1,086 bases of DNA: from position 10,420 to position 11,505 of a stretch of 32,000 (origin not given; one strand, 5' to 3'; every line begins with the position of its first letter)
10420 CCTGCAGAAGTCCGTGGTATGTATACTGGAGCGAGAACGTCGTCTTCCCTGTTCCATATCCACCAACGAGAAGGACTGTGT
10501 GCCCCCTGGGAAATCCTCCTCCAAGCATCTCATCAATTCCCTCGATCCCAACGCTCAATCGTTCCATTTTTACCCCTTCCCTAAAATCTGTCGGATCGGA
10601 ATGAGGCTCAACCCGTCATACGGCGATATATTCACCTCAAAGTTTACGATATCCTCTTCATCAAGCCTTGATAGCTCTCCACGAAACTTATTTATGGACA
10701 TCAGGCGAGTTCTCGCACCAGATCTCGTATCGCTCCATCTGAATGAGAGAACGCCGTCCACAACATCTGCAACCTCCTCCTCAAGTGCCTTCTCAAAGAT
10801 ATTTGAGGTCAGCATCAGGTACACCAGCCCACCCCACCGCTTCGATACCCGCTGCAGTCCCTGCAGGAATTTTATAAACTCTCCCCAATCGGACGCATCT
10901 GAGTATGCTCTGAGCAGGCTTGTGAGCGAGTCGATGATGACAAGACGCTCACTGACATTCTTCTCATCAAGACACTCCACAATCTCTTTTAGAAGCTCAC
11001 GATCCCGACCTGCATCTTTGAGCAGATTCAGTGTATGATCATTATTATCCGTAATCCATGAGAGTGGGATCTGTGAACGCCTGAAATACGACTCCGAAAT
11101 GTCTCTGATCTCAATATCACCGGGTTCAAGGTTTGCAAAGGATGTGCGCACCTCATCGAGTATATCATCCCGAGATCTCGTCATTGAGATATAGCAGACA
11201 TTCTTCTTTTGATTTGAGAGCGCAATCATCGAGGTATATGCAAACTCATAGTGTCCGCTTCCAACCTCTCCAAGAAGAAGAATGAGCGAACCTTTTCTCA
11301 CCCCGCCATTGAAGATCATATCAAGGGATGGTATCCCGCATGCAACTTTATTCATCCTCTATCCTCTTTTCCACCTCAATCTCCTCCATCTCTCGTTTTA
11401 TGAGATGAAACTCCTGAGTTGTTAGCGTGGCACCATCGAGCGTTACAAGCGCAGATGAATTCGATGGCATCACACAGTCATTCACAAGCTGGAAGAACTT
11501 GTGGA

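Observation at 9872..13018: PAS-DUF835 sensor plus two KaiC-like ATPases, head-to-head with the pilus ATPase: candidate sensory controller of the pilus machine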

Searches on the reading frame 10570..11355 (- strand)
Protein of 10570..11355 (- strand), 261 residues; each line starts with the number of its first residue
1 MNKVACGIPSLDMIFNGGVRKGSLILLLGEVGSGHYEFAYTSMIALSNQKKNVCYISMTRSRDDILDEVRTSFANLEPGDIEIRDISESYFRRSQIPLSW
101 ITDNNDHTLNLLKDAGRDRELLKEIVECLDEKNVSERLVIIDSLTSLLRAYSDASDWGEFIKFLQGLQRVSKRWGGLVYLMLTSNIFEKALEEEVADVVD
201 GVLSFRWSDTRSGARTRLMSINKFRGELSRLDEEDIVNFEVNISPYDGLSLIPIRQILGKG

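Call 3: search_protein_families(library=pfam, proteins=[window:10570-11355:-], max_evalue=0.01)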
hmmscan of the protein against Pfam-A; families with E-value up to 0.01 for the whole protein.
window:10570-11355:- (261 aa): 4 families
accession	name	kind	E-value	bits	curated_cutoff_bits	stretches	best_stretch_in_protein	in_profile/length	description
PF06745.19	ATPase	-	4.1e-14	52.9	26.6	1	5-227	2-208/231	KaiC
PF13481.12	AAA_25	-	0.00066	19.8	27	1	7-178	18-184/195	AAA domain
PF05625.17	PAXNEB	-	0.0022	17.6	28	0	139-205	202-272/366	PAXNEB protein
PF08423.17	Rad51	-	0.0043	16.8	22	0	3-44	7-48/244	Rad51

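Call 4: search_protein_families(library=ncbifam, proteins=[window:10570-11355:-], max_evalue=0.01)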
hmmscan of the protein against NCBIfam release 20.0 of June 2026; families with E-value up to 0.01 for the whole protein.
window:10570-11355:- (261 aa): 15 families
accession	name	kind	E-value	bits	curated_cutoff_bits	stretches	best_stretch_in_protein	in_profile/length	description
NF004723.0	PRK06067.1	subfamily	3.4e-13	49.7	194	1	9-256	21-240/243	flagellar accessory protein FlaH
TIGR03881.1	KaiC_arch_4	hypoth_equivalog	3.6e-10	39.9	247.8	1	3-252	2-229/231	KaiC domain-containing protein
NF006799.0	PRK09302.1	equivalog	4.1e-10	38.8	408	1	3-71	254-322/515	circadian clock protein KaiC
NF052589.1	ArlH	equivalog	3.4e-09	36.7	215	1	9-250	7-222/229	archaellum protein ArlH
TIGR03880.1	KaiC_arch_3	hypoth_equivalog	2.3e-08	33.8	249.45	1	7-77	1-71/224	KaiC domain-containing protein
TIGR02237.1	recomb_radB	equivalog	3.7e-06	27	172.4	0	11-56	1-46/210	DNA repair and recombination protein RadB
NF003301.0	PRK04301.1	equivalog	4e-06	26.2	259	1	2-50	81-129/316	DNA repair and recombination protein RadA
TIGR00416.1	sms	equivalog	1.8e-05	23.7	403.05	1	3-65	75-137/454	DNA repair protein RadA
NF006320.0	PRK08533.1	equivalog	0.00013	21.7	215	0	116-171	100-153/230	flagellar accessory protein FlaH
TIGR03877.1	thermo_KaiC_1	hypoth_equivalog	0.00015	21.3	307.25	1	1-147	1-139/238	KaiC domain-containing protein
TIGR02236.1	recomb_radA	equivalog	0.00015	21.2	361.15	0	2-49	76-123/311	DNA repair and recombination protein RadA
NF006861.0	PRK09361.1-1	equivalog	0.00043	19.9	278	1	3-156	4-135/235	DNA repair and recombination protein RadB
TIGR02239.1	recomb_RAD51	equivalog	0.00044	19.4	478.05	0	4-44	78-118/316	DNA repair protein RAD51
NF045863.1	glide_MMOB1660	exception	0.0007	18.7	600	0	5-67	124-184/515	MMOB1660 family gliding motility ATPase complex subunit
TIGR03600.1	phage_DnaB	exception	0.0018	17.4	498.65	1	4-99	177-272/421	phage replicative helicase, DnaB family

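Call 17: find_homologous_proteins(query=window:10570-11355:-, max_evalue=0.001)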
Query window:10570-11355:- (261 aa): 121 proteins with E <= 0.001 among 1118 candidates; the best 120 are listed.
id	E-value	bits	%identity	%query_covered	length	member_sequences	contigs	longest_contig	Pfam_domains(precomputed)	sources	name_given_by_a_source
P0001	2.2e-166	570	100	100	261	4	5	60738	PF06745.20,PF23442.2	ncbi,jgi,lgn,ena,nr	ncbi:hypothetical protein DRN98_02210 [Methanosarcinales archaeon]|nr:RAD55 family ATPase [Candidatu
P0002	3.8e-124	431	77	100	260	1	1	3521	PF06745.20,PF23442.2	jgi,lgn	jgi:KaiC/GvpD/RAD55 family RecA-like ATPase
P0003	7.4e-94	332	59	100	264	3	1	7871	PF06745.20,PF23442.2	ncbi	-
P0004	1.2e-90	322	57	100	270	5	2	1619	PF06745.20,PF23442.2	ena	-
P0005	1.7e-79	285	54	99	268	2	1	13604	PF06745.20,PF23442.2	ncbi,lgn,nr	ncbi:MAG: RAD55 family ATPase [Halobacteriota archaeon]|nr:RAD55 family ATPase [Halobacteriota archa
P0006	1.7e-57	213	43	99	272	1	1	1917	PF06745.20,PF23442.2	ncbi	-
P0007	2.3e-55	206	42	100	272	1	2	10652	PF06745.20,PF23442.2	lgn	-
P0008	4.9e-55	205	42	99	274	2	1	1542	PF06745.20,PF23442.2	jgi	jgi:KaiC/GvpD/RAD55 family RecA-like ATPase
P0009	8.4e-55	204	42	100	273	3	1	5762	PF06745.20,PF23442.2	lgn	-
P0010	9.5e-55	204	41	98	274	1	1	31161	PF06745.20,PF23442.2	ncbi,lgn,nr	ncbi:MAG: hypothetical protein OIN87_11735 [Candidatus Methanoperedens sp.]|nr:hypothetical protein 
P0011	2.5e-54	202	42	98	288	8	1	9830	PF06745.20,PF23442.2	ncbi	-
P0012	2.5e-54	202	41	100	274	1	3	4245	PF06745.20,PF23442.2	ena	-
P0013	4.0e-54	202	42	99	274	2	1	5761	PF06745.20,PF23442.2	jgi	-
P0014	5.9e-54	201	40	100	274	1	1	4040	PF06745.20,PF23442.2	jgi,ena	-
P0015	7.4e-54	201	41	98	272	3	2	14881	PF06745.20,PF23442.2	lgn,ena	-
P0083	3.1e-40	156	37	98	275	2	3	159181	PF06745.20,PF23442.2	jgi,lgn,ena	-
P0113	3.0e-30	124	35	95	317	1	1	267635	PF06745.20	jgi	jgi:hypothetical protein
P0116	8.7e-29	119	32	98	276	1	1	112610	PF06745.20,PF23442.2,PF13481.13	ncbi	-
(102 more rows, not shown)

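Call 18: find_encoding_contigs(protein=P0005, flank=8000, max_places=2)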
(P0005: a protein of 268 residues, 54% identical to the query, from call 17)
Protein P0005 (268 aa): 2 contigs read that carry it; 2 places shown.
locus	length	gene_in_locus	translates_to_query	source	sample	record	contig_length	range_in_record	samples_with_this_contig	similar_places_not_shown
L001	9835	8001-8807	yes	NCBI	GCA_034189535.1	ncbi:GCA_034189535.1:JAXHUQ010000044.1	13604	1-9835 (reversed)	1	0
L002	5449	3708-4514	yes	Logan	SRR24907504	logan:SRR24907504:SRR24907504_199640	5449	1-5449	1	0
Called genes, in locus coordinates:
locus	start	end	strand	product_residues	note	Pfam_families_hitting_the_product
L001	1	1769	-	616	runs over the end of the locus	PF10060:DUF2298 (weak)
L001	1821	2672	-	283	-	PF23960:DUF7289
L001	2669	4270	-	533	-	PF07790:Pilin_N, PF10102:DUF2341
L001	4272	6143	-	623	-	PF00482:T2SSF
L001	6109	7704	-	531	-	PF23990:PilB3_N (weak), PF00437:T2SSE, PF23989:PilB3_C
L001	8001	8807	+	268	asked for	PF06745:ATPase, PF23442:DUF7125 (faint)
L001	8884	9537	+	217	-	PF02811:PHP, PF01876:RNase_P_p30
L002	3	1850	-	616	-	?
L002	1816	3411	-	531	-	PF23990:PilB3_N (weak), PF00437:T2SSE, PF23989:PilB3_C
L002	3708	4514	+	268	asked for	PF06745:ATPase, PF23442:DUF7125 (faint)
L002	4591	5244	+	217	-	PF02811:PHP, PF01876:RNase_P_p30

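Call 19: find_encoding_contigs(protein=P0010, flank=8000, max_places=2)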
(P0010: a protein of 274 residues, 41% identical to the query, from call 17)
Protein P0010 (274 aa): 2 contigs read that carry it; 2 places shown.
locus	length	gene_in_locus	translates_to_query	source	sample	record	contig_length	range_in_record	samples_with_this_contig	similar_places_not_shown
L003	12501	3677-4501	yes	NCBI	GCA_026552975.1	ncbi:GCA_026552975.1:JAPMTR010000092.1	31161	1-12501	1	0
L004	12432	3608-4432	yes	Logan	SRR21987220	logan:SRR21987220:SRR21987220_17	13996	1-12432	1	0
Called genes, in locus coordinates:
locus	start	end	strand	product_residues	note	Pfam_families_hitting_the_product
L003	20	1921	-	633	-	PF00482:T2SSF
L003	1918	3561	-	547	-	PF23990:PilB3_N, PF00437:T2SSE, PF27713:UCP018868 (weak), PF23989:PilB3_C (weak)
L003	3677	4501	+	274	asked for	PF06745:ATPase, PF23442:DUF7125 (faint)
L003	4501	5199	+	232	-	PF03796:DnaB_C (faint), PF06745:ATPase, PF13481:AAA_25 (weak), PF23442:DUF7125, PF07088:GvpD_P-loop (faint)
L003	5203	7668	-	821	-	PF11791:Aconitase_B_N, PF06434:Aconitase_2_N, PF00330:Aconitase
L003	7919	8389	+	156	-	PF00085:Thioredoxin (weak), PF03190:Thioredox_DsbH, PF13899:Thioredoxin_7, PF13098:Thioredoxin_2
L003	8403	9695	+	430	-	PF13798:PCYCGC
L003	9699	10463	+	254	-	PF02683:DsbD_TM, PF13386:DsbD_2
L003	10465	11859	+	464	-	PF12801:Fer4_5 (weak)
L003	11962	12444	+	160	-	PF03190:Thioredox_DsbH (weak), PF13899:Thioredoxin_7, PF00085:Thioredoxin, PF13098:Thioredoxin_2, PF13905:Thioredoxin_8 (faint)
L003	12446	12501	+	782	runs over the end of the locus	PF01578:Cytochrom_C_asm, PF16327:CcmF_C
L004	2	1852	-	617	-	?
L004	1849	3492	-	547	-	PF23990:PilB3_N, PF00437:T2SSE, PF27713:UCP018868 (weak), PF23989:PilB3_C (weak)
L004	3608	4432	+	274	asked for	PF06745:ATPase, PF23442:DUF7125 (faint)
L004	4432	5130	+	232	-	PF03796:DnaB_C (faint), PF06745:ATPase, PF13481:AAA_25 (weak), PF23442:DUF7125, PF07088:GvpD_P-loop (faint)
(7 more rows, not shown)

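Call 20: find_encoding_contigs(protein=P0083, flank=8000, max_places=2)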
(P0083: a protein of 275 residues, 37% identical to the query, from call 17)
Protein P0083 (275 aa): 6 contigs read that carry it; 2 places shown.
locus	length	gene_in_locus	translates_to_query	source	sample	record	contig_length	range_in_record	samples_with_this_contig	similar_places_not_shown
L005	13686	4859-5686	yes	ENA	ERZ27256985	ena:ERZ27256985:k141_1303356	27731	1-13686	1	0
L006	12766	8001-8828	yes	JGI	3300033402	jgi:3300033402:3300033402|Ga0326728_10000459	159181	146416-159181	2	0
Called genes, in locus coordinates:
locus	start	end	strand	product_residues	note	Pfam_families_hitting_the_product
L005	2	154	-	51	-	?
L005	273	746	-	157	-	-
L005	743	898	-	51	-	PF09723:Zn_ribbon_8 (faint)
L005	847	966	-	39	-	-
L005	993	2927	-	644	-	PF00482:T2SSF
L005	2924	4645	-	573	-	PF23990:PilB3_N, PF00437:T2SSE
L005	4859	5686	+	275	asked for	PF06745:ATPase, PF23442:DUF7125 (faint)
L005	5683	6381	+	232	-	PF06745:ATPase, PF13481:AAA_25 (weak), PF23442:DUF7125 (weak)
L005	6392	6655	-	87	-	-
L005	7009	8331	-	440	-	PF10633:NPCBM_assoc (faint)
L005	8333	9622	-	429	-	PF07705:CARDB (faint), PF10633:NPCBM_assoc (faint)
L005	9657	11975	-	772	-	PF03176:MMPL, PF00873:ACR_tran (faint), PF02355:SecD_SecF_C (weak), PF02460:Patched (faint), PF12349:Sterol-sensing (weak), PF03176:MMPL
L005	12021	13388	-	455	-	PF10633:NPCBM_assoc (faint)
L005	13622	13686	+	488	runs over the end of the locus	PF00989:PAS (weak), PF08448:PAS_4 (weak), PF13426:PAS_9, PF13188:PAS_8 (weak), PF13426:PAS_9 (weak), PF08447:PAS_3, PF13188:PAS_8, PF13426:PAS_9 (weak), +1 more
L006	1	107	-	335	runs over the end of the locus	PF01992:vATP-synt_AC39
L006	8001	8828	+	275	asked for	PF06745:ATPase, PF23442:DUF7125 (faint)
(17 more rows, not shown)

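Call 21: find_encoding_contigs(protein=P0113, flank=8000, max_places=1)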
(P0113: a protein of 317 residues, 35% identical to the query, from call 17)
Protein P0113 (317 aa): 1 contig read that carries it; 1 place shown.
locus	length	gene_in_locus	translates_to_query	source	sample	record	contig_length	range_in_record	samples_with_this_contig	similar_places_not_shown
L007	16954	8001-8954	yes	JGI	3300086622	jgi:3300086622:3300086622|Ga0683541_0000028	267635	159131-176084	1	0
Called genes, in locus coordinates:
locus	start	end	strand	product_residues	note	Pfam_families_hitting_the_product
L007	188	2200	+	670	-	PF24681:Kelch_KLHDC2_KLHL20_DRC7, PF13415:Beta-prop_FBX42 (weak)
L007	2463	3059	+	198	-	-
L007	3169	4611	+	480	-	PF07690:MFS_1, PF12832:MFS_1_like (weak), PF07690:MFS_1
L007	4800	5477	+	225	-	PF13578:Methyltransf_24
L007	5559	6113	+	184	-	PF00583:Acetyltransf_1, PF13508:Acetyltransf_7 (weak)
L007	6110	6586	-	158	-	-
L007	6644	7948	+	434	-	PF01142:TruD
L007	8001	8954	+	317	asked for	PF06745:ATPase (faint)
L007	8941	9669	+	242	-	PF00154:RecA_N (weak), PF13481:AAA_25, PF03796:DnaB_C (weak), PF06745:ATPase, PF23442:DUF7125, PF07088:GvpD_P-loop (faint)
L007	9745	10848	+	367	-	PF00817:IMS, PF11798:IMS_HHH (weak), PF11799:IMS_C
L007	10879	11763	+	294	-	PF01925:TauE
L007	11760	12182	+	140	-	PF07843:DUF1634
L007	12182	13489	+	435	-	PF01663:Phosphodiest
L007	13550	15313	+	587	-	PF00009:GTP_EFTU, PF01926:MMR_HSR1 (weak), PF11987:IF-2 (weak), PF14578:GTP_EFTU_D4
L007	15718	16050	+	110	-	-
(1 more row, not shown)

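Call 22: find_encoding_contigs(protein=P0116, flank=8000, max_places=1)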
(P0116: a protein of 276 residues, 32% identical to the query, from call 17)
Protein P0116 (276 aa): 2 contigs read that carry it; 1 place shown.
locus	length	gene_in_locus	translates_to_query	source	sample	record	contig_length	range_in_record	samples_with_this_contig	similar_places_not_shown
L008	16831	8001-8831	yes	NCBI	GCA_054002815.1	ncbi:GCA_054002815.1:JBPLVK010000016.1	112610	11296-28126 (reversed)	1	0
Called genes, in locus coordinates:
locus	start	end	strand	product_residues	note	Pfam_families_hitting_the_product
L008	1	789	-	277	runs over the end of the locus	PF01193:RNA_pol_L, PF01000:RNA_pol_A_bac, PF12837:Fer4_6 (faint), PF12838:Fer4_7 (faint), PF00037:Fer4 (faint), PF12797:Fer4_2 (faint), PF13237:Fer4_10, PF13187:Fer4_9 (weak), +1 more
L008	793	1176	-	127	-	PF00411:Ribosomal_S11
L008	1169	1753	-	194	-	PF01479:S4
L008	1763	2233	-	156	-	PF00416:Ribosomal_S13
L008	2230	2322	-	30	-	-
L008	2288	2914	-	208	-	-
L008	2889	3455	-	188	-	-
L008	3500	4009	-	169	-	PF01467:CTP_transf_like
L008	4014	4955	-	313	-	PF08271:Zn_Ribbon_TF, PF00382:TFIIB, PF04545:Sigma70_r4 (faint), PF00382:TFIIB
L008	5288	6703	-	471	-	PF13522:GATase_6, PF13537:GATase_7, PF00156:Pribosyltran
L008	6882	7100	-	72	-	PF01423:LSM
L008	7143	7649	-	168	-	PF12840:HTH_20 (faint), PF25213:HVO_A0261_N (faint), PF01022:HTH_5 (faint), PF08279:HTH_11 (faint), PF13412:HTH_24 (weak), PF24266:HTH_HVO_0163_N, PF13412:HTH_24, PF13730:HTH_36 (weak), +3 more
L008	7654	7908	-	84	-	-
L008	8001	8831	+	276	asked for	PF06745:ATPase (faint), PF13481:AAA_25 (faint), PF23442:DUF7125 (faint)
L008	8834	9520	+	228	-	PF00154:RecA_N (weak), PF03796:DnaB_C (faint), PF06745:ATPase, PF23442:DUF7125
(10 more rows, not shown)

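Call 23: find_encoding_contigs(protein=P0003, flank=8000, max_places=2)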
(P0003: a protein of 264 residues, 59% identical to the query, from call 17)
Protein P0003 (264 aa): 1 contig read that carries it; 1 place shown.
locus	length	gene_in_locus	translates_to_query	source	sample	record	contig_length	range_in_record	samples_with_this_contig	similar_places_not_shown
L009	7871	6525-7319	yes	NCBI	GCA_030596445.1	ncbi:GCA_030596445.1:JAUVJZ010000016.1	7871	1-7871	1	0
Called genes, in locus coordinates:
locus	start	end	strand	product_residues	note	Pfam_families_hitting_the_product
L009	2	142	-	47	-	?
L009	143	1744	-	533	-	PF07790:Pilin_N, PF10102:DUF2341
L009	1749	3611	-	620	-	PF00482:T2SSF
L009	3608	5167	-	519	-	PF00437:T2SSE, PF23989:PilB3_C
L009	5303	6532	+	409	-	PF13426:PAS_9 (faint), PF05763:DUF835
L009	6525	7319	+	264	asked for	PF06745:ATPase, PF23442:DUF7125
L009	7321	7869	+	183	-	?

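Call 24: find_encoding_contigs(protein=P0002, flank=8000, max_places=2)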
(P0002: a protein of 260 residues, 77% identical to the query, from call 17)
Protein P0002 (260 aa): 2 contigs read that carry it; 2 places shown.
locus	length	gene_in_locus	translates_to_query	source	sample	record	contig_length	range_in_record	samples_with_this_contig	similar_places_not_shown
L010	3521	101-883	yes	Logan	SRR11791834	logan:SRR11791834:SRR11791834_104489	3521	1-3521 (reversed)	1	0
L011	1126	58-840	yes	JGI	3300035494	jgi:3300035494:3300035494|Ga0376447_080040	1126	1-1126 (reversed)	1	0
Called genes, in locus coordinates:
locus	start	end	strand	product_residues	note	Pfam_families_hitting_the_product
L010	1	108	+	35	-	?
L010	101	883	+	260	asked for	PF06745:ATPase, PF23442:DUF7125 (weak)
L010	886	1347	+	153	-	PF06745:ATPase, PF23442:DUF7125 (weak)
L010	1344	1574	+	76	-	PF06745:ATPase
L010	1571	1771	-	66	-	-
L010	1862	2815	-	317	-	PF01180:DHO_dh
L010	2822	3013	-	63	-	-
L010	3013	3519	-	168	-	?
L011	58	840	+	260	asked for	PF06745:ATPase, PF23442:DUF7125 (weak)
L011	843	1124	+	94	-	?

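Call 29: find_related_loci(query=A2, collection=genome_contigs, flank=10000)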
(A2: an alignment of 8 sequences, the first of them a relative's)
Query A2 (261 aa) in genome_contigs; peptide patterns used: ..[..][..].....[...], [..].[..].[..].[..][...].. (x = any residue, [..] = any of these).
125 stretches matched a pattern; 94 encode a relative of the query (tblastn E <= 1e-3); the best 80 are kept; 80 distinct loci.
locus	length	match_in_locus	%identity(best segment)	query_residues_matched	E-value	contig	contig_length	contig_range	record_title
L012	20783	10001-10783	100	1-261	1e-173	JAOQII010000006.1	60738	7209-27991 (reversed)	MAG: Candidatus Syntrophoarchaeum sp. isolate 12019_3 NODE_6, whole genome shotgun sequence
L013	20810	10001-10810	57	1-261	8e-99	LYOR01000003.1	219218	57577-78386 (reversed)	MAG: Candidatus Syntrophoarchaeum butanivorans isolate BOX1 BOX1_11reassembly_contig03, whole genome shotgun sequence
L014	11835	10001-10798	54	1-258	7e-87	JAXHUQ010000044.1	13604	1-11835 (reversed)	MAG: Halobacteriota archaeon isolate MAG55_tar_biofilm MAG55_44, whole genome shotgun sequence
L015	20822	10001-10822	41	1-260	8e-66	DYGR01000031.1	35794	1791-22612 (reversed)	MAG TPA_asm: Candidatus Methanoperedens nitroreducens isolate BE2012_43_12 Afr_mines_BE2012_599_length_35794_cov_5_17443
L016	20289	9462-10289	41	1-260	2e-65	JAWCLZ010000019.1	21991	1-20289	MAG: Methanocellales archaeon isolate JZ-2_201705_bins_257 JZ-2_201705_bins_257_scaffold_19, whole genome shotgun sequen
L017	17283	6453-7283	42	1-261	1e-63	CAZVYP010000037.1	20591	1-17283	MAG TPA_asm: uncultured Methanocellales archaeon isolate binchicken_co383_63 genome assembly, contig: NODE_671_length_20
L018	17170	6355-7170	41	1-260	1e-63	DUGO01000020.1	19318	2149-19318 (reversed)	MAG TPA_asm: Candidatus Methanoperedenaceae archaeon isolate UBA10536 contig_1107, whole genome shotgun sequence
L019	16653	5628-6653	42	1-259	9e-63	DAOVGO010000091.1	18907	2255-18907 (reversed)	MAG TPA_asm: Methanosarcinales archaeon isolate CSMAG_1137 CSMAG_1137_k141_3951096_length_18907_cov_26.8179, whole genom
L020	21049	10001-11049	41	1-260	2e-62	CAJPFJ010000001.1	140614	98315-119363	Methanosarcinales archaeon isolate METP1 genome assembly, contig: CONTIG_1, whole genome shotgun sequence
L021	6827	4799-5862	40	1-260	1e-61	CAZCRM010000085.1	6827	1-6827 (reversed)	MAG TPA_asm: uncultured Methanosarcinales archaeon isolate SRP216583_co2_253 genome assembly, contig: NODE_9667_length_6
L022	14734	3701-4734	42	1-260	4e-61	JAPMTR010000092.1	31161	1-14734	MAG: Candidatus Methanoperedens sp. isolate Ig 1 Ig18389_08E140C01_z1_2020_scaffold_750, whole genome shotgun sequence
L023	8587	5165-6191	41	1-259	5e-60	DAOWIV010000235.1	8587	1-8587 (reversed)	MAG TPA_asm: Methanosarcinales archaeon isolate CSMAG_2052 CSMAG_2052_k141_1238926_length_8587_cov_62.0000, whole genome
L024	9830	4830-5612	42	3-259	2e-59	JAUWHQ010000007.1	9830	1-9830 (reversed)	MAG: Methanosarcinales archaeon isolate CSMAG_2272 CSMAG_2272_k141_1663466_length_9830_cov_14.0525, whole genome shotgun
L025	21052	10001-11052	41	1-260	2e-59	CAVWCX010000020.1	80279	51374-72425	MAG: Candidatus Methanoperedenaceae archaeon isolate MFD03899.bin.2.194 genome assembly, contig: contig_46512, whole gen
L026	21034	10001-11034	41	1-260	2e-59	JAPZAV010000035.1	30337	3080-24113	MAG: Candidatus Methanoperedens sp. isolate RifSed_csp2_16ft_3_45_12 RifSed_csp2_16ft_3_scaffold_1503, whole genome shot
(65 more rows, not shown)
